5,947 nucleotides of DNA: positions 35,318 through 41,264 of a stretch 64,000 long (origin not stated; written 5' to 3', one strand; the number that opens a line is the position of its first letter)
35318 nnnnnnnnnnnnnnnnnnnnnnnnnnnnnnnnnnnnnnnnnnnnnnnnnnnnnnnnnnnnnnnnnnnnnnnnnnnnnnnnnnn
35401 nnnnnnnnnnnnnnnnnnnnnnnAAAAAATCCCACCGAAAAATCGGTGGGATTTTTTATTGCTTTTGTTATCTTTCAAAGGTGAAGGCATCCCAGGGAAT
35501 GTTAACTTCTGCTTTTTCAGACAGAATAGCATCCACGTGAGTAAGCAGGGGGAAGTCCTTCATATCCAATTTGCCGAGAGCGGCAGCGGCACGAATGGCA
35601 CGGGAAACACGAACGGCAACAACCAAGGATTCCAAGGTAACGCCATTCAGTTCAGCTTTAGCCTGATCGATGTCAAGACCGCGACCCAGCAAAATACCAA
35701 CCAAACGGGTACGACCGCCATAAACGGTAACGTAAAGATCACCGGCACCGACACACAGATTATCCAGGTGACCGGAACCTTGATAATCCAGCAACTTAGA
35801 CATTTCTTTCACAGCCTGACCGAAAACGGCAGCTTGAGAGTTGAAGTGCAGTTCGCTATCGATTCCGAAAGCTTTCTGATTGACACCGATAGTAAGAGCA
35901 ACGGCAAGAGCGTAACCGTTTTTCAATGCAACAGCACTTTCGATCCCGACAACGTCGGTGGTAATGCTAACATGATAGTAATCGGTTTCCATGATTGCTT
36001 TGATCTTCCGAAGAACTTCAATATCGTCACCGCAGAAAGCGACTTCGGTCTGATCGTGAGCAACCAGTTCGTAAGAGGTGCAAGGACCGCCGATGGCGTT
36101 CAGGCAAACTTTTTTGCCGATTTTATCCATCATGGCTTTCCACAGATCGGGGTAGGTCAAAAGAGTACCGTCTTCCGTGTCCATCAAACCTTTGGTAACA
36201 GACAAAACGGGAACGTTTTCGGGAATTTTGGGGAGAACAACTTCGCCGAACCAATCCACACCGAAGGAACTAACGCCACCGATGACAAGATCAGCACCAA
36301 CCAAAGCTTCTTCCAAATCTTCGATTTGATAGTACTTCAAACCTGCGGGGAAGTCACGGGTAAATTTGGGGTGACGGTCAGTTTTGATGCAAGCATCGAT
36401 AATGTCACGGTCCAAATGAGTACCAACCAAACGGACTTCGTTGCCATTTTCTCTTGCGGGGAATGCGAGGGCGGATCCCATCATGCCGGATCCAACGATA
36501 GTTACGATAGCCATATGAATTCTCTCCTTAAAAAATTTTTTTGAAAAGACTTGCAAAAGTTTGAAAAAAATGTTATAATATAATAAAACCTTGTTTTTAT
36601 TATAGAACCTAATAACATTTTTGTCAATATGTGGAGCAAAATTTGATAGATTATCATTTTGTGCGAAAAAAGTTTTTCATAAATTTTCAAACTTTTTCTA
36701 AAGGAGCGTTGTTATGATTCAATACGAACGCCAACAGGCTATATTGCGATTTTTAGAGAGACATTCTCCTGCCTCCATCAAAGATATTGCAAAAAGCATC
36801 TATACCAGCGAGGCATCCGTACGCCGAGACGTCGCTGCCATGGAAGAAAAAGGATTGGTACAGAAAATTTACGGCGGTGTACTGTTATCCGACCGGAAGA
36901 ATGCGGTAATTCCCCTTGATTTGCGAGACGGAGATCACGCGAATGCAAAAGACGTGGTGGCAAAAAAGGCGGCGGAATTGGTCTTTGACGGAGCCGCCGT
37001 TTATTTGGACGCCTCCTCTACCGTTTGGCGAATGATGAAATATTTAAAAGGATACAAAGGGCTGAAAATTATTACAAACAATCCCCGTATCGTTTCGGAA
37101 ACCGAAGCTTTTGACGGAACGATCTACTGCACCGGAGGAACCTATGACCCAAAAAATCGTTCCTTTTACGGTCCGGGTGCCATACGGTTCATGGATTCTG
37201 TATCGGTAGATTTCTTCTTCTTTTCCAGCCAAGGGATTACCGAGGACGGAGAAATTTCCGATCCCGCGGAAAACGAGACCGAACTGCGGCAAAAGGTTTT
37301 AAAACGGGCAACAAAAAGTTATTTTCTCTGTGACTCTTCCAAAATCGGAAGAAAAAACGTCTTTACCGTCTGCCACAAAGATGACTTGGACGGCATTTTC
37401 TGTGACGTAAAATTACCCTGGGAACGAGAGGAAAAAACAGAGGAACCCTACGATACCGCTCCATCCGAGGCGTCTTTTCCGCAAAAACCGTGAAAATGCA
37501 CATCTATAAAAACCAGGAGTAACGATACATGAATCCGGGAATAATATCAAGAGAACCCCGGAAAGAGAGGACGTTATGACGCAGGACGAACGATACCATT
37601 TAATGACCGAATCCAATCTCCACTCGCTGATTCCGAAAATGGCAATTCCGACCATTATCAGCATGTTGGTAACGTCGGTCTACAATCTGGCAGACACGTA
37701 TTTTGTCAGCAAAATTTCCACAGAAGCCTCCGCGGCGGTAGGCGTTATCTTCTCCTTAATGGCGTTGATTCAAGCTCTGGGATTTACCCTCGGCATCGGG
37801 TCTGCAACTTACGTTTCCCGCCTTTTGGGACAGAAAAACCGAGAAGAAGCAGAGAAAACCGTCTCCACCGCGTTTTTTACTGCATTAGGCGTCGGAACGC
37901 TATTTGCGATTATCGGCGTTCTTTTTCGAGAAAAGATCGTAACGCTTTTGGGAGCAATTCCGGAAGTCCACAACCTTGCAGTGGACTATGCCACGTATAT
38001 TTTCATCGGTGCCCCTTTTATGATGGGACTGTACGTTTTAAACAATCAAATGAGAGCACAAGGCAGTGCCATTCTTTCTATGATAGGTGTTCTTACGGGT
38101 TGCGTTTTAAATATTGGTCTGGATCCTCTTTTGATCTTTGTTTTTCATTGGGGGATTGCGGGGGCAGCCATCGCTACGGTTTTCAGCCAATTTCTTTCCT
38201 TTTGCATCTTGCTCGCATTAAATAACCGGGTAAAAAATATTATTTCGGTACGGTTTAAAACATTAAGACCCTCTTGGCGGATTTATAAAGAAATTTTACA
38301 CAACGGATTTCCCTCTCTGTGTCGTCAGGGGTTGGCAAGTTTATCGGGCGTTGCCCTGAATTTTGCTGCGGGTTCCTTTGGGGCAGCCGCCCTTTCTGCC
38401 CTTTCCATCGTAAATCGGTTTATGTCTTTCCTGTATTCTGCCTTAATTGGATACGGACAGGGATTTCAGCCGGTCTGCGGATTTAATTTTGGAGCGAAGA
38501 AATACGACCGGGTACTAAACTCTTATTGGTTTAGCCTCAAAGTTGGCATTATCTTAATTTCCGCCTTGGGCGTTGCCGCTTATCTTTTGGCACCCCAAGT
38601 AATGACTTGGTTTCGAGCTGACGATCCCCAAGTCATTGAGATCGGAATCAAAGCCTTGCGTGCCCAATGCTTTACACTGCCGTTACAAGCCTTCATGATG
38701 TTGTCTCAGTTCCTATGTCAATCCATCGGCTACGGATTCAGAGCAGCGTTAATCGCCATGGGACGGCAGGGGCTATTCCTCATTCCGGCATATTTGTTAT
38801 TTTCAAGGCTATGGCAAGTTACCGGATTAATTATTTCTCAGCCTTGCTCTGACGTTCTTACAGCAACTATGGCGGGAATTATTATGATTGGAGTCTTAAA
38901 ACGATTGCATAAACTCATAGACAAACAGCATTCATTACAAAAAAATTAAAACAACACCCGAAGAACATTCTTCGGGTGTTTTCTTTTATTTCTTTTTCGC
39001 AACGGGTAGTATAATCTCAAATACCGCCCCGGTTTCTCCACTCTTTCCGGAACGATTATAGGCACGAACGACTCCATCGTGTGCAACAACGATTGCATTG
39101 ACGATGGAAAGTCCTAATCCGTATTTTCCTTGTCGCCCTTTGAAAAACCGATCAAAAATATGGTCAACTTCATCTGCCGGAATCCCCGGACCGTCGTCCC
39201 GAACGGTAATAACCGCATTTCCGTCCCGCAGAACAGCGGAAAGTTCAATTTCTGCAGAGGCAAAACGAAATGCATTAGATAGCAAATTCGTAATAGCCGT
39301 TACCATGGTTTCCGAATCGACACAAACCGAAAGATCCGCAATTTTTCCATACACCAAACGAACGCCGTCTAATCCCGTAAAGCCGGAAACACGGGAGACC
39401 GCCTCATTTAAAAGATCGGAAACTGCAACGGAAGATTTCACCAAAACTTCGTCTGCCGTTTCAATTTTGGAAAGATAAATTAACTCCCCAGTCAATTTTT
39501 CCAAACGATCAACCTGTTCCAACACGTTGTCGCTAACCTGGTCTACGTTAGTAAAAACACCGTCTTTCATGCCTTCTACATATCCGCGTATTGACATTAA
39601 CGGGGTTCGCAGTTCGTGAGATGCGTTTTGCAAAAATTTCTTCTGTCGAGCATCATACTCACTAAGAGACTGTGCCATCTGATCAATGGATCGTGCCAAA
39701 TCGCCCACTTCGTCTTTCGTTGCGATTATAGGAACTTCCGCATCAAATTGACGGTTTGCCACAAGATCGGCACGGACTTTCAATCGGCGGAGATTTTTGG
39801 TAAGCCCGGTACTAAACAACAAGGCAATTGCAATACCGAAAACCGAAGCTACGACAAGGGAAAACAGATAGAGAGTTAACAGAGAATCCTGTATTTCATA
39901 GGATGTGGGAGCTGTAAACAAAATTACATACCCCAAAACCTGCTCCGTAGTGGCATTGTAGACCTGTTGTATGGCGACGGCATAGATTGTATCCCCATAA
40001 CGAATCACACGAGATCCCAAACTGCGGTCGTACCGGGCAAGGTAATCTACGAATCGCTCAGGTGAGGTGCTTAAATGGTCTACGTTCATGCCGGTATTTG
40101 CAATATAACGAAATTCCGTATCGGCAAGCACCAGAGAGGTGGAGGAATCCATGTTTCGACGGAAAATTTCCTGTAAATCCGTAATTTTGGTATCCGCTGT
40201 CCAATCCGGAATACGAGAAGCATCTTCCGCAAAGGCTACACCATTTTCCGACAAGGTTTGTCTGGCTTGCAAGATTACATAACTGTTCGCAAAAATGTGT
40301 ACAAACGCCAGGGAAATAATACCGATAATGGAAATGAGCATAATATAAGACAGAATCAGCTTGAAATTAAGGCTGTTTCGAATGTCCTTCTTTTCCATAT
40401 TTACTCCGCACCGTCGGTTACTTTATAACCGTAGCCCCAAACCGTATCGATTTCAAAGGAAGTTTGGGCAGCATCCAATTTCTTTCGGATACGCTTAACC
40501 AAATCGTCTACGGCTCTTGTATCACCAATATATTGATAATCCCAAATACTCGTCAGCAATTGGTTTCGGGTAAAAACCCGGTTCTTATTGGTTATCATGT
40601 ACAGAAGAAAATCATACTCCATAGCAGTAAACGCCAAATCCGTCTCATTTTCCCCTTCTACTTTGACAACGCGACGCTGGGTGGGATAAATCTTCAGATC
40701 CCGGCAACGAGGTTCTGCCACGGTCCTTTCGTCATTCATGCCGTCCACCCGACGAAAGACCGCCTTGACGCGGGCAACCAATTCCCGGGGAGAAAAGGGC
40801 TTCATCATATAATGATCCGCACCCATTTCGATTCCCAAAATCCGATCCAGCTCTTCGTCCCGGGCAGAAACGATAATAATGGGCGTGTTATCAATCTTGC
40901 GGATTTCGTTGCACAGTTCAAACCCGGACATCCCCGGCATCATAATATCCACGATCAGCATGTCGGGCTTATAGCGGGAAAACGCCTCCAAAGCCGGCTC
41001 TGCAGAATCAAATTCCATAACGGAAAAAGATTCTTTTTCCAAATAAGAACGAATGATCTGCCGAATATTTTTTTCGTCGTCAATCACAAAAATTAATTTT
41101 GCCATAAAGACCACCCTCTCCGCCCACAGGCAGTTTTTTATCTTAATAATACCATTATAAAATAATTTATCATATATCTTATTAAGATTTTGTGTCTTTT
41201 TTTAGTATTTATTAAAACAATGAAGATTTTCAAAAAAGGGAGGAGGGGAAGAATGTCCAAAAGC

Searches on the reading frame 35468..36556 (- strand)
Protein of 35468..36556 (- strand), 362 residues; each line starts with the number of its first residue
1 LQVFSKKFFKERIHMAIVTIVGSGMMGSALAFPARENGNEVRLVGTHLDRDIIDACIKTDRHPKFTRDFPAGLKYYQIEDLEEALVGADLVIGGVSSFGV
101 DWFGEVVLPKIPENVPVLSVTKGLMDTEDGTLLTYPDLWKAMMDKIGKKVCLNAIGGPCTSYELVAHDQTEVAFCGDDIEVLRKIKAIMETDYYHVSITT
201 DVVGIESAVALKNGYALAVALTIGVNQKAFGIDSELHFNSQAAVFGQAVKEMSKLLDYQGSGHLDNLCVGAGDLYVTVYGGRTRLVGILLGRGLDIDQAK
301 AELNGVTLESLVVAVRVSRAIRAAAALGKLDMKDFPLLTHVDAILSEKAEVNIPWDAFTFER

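Call 44: search_protein_families(library=pfam, proteins=[window:35468-36556:-], max_evalue=0.00001)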
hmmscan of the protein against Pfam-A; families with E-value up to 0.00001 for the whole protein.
window:35468-36556:- (362 aa): 2 families
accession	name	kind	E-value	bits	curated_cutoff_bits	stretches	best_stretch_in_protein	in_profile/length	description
PF07479.19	NAD_Gly3P_dh_C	-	1.8e-17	64.3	25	1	201-352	1-138/142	NAD-dependent glycerol-3-phosphate dehydrogenase C-terminus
PF01210.29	NAD_Gly3P_dh_N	-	1.4e-13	51.6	23.1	1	18-174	2-150/158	NAD-dependent glycerol-3-phosphate dehydrogenase N-terminus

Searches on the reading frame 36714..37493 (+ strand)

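Call 10: search_protein_families(library=pfam, proteins=[window:36714-37493:+], max_evalue=0.00001)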
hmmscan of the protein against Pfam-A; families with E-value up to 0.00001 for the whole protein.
window:36714-37493:+ (259 aa): 5 families
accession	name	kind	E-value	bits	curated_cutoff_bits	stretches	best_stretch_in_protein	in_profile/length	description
PF00455.28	DeoRC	-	1.9e-39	135.6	31.8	1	75-231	2-159/160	DeoR C terminal sensor domain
PF08220.18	HTH_DeoR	-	7.4e-11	42.1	21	1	6-60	1-55/57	DeoR-like helix-turn-helix domain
PF08279.18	HTH_11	-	2.5e-07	30.9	25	1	6-47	1-43/55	HTH domain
PF01047.28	MarR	-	2.3e-06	27.8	24.6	1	6-51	4-49/59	MarR family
PF13412.12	HTH_24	-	2.6e-06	27.3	21.9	0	6-50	4-48/48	Winged helix-turn-helix DNA-binding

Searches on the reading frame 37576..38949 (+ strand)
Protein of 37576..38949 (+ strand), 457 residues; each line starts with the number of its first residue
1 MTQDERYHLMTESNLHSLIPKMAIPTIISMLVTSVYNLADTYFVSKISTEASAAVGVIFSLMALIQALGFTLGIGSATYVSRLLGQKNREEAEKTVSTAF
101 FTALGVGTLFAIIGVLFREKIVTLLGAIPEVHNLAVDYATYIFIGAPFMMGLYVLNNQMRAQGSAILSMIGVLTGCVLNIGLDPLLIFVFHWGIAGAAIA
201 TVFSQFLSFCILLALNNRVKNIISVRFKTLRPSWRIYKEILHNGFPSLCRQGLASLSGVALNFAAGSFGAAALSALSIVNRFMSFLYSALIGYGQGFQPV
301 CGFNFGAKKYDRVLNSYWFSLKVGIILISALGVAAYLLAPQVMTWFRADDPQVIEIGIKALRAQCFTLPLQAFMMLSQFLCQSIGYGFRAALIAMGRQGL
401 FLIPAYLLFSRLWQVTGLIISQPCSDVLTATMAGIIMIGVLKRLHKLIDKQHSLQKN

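Call 10: search_protein_families(library=pfam, proteins=[window:37576-38949:+], max_evalue=0.00001)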
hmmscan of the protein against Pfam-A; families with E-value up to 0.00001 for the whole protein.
window:37576-38949:+ (457 aa): 1 family
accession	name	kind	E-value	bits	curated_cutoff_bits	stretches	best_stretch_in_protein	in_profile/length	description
PF01554.23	MatE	-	8.9e-49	165.7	24.9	2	25-185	1-161/161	MatE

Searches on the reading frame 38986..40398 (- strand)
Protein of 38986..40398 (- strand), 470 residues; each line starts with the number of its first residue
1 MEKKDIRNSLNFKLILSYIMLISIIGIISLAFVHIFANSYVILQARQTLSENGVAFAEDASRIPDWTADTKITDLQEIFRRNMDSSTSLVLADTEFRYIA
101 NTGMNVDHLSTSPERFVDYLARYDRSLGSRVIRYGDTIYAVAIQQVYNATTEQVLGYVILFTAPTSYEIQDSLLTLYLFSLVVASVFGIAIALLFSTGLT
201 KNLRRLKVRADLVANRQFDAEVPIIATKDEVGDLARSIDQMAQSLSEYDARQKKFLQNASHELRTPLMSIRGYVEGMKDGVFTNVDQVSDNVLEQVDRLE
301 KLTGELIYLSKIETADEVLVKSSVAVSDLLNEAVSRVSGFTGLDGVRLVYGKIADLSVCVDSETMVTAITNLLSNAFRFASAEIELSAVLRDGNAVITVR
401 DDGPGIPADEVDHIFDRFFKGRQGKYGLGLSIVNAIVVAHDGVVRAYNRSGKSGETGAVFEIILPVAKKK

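Call 10: search_protein_families(library=pfam, proteins=[window:38986-40398:-], max_evalue=0.00001)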
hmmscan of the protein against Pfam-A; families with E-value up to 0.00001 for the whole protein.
window:38986-40398:- (470 aa): 3 families
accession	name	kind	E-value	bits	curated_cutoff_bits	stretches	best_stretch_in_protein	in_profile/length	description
PF02518.31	HATPase_c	-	1.5e-21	77.3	26.4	1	361-467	2-110/111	Histidine kinase-, DNA gyrase B-, and HSP90-like ATPase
PF00512.31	HisKA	-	1.8e-15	57.2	26.9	1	252-314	2-65/66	His Kinase A (phospho-acceptor) domain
PF00672.30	HAMP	-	8.8e-09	36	25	1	199-246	6-52/53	HAMP domain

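Call 30: search_protein_families(library=ncbifam, proteins=[window:38986-40398:-], max_evalue=0.00001)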
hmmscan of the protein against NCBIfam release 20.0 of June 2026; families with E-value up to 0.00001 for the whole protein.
window:38986-40398:- (470 aa): 77 families (the best 25 are shown)
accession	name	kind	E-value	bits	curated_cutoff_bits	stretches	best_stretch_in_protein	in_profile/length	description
NF033092.0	HK_WalK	equivalog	1.8e-48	165.5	725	2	248-465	368-593/594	cell wall metabolism sensor histidine kinase WalK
NF008312.0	PRK11100.1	equivalog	1.6e-39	136.1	356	1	182-452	189-464/477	two-component system sensor histidine kinase CreC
NF058527.1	HistKinChvGCaul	equivalog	2.7e-37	128.7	740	1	130-467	186-534/535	two-component sensor histidine kinase ChvG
NF012163.2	BaeS_SmeS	equivalog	4.3e-37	128.1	500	1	182-446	171-442/457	sensor histidine kinase efflux regulator BaeS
TIGR02966.1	phoR_proteo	equivalog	4.3e-37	127.9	334.2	1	244-452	106-325/333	phosphate regulon sensor histidine kinase PhoR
NF045900.1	HisKinCpxALeg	equivalog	4.6e-37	127.8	800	1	150-465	128-450/451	two-component system sensor histidine kinase CpxA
NF008468.0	PRK11360.1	equivalog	9.2e-37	126.7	646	1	259-469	403-611/616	two-component system sensor histidine kinase AtoS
NF046044.1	PnpS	equivalog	1.9e-36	126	400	1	216-465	135-390/390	two-component system histidine kinase PnpS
NF007837.0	PRK10549.1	equivalog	5.2e-35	121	603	1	183-448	172-444/466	envelope stress sensor histidine kinase BaeS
NF007898.0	PRK10604.1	equivalog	8.7e-35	120.7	478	1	185-468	143-425/433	two-component system sensor histidine kinase RstB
NF007007.0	PRK09470.1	equivalog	1.3e-34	120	486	1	3-469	4-462/463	envelope stress sensor histidine kinase CpxA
TIGR01386.1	cztS_silS_copS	subfamily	1.9e-33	116.1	292.55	1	161-450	150-447/457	heavy metal sensor histidine kinase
NF012226.0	AdeS_HK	equivalog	1.9e-31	109.5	500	1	164-465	51-352/353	two-component sensor histidine kinase AdeS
NF041210.1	his_kin_PieS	equivalog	3.3e-30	105.5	850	1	131-468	120-472/474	two component system sensor histidine kinase PieS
NF007004.0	PRK09467.1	equivalog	1.2e-29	103.4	415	1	168-467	150-437/440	two-component system sensor histidine kinase EnvZ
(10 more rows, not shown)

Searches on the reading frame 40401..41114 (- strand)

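Call 10: search_protein_families(library=pfam, proteins=[window:40401-41114:-], max_evalue=0.00001)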
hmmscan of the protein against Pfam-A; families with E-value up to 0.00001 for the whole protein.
window:40401-41114:- (237 aa): 2 families
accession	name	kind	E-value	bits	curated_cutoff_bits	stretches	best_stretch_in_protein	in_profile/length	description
PF00072.30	Response_reg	-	3.9e-31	107.9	30.2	1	8-117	1-111/111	Response regulator receiver domain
PF00486.34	Trans_reg_C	-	1.8e-20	73.2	26.2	1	159-231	3-76/77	Transcriptional regulatory protein, C terminal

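Call 30: search_protein_families(library=ncbifam, proteins=[window:40401-41114:-], max_evalue=0.00001)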
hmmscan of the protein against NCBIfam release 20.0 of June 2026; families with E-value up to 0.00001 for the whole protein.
window:40401-41114:- (237 aa): 93 families (the best 25 are shown)
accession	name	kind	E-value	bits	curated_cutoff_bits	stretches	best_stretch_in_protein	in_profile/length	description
TIGR02154.1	PhoB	equivalog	5.4e-57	192.7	296.2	1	4-232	1-225/226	phosphate regulon transcriptional regulator PhoB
NF040534.1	resp_reg_YycF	equivalog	2.3e-55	187.4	340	1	7-231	2-226/231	response regulator YycF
NF040689.1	MtrAB_MtrA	equivalog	6.3e-55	185.9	300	1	8-232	1-218/219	MtrAB system response regulator MtrA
NF008296.0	PRK11083.1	equivalog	2e-54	184.4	273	1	6-232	4-225/228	two-component system response regulator CreB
NF053854.1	RespRegPhoBBctds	equivalog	3.1e-54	183.7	270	1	8-231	1-223/225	two-component system response regulator PhoB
NF045944.1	ResRegRpaBCyano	equivalog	2.1e-53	181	330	1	10-232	2-227/229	response regulator transcription factor RpaB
NF033117.2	vanR_ACDEGLN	exception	1.7e-52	178.3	350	1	8-232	1-225/226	VanR-ABDEGLN family response regulator transcription factor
NF041209.1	resp_regPieR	equivalog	2.6e-52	177.7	450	1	9-233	4-228/231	two component system response regulator PieR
NF041733.1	resp_reg_CseB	equivalog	1.3e-50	171.9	350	1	8-232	3-226/228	two-component system response regulator CseB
NF007982.1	PRK10710.1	equivalog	5.4e-48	163.6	380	1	5-231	7-226/235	envelope stress response regulator BaeR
NF033120.0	vanR_FM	exception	5.3e-47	160.4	460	1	8-232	6-229/231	vancomycin resistance response regulator transcription factor, VanR-F/VanR-M family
NF007546.0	PRK10161.1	equivalog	1.4e-44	152.3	471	1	4-232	1-225/229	phosphate response regulator transcription factor PhoB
NF012227.0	AdeR_RR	equivalog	1.6e-43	148.9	340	1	5-233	11-237/239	efflux system response regulator transcription factor AdeR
NF007005.1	PRK09468.1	equivalog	1.7e-42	145.5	331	1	7-232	5-232/237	osmolarity response regulator transcription factor OmpR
NF008034.0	PRK10766.1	equivalog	3.8e-42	144.4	275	1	4-230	1-224/231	two-component system response regulator TorR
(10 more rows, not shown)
